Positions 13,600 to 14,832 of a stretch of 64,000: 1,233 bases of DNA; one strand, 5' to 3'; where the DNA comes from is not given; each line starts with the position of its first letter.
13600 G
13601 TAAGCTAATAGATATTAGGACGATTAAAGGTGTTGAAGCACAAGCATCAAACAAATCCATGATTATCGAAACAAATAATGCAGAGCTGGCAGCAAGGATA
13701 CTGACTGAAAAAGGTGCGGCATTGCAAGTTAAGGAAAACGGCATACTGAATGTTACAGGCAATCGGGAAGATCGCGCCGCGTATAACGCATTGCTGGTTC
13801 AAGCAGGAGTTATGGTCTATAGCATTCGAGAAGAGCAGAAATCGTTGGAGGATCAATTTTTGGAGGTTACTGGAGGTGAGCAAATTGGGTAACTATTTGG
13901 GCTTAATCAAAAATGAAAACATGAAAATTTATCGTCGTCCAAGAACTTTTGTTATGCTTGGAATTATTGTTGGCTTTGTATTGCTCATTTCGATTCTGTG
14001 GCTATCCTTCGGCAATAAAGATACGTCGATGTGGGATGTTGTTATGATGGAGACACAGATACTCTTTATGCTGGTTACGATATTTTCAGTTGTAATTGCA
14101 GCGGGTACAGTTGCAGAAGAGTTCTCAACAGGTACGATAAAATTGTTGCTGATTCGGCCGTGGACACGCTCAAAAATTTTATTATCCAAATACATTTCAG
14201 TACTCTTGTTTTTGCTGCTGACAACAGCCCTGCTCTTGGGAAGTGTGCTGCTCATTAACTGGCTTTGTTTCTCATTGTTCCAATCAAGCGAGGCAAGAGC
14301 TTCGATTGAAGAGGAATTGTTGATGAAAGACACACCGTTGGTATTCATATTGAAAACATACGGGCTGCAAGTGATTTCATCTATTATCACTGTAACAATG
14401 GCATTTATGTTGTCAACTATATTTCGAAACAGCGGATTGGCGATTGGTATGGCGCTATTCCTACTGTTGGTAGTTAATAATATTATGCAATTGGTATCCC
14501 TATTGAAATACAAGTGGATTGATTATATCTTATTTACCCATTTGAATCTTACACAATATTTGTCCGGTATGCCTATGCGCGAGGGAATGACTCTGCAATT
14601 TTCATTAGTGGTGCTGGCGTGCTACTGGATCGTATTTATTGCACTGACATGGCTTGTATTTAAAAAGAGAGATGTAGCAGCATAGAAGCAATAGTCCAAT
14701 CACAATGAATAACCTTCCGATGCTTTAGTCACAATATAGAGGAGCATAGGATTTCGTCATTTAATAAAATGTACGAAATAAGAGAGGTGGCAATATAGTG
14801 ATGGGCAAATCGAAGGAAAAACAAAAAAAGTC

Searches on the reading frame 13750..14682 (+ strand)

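Call 6: search_protein_families(library=pfam, proteins=[window:13750-14682:+], max_evalue=0.001)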
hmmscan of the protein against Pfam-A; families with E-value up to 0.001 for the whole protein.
window:13750-14682:+ (311 aa): 3 families
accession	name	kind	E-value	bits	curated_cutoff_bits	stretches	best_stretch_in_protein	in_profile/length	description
PF12679.13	ABC2_membrane_2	-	6.2e-16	58.9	27.2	1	90-309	72-283/283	ABC-2 family transporter protein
PF12730.13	ABC2_membrane_4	-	2e-14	54.4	27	1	52-240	1-177/179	ABC-2 family transporter protein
PF12698.13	ABC2_membrane_3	-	5.6e-05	22.8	31.6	1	104-302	167-347/347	ABC-2 family transporter protein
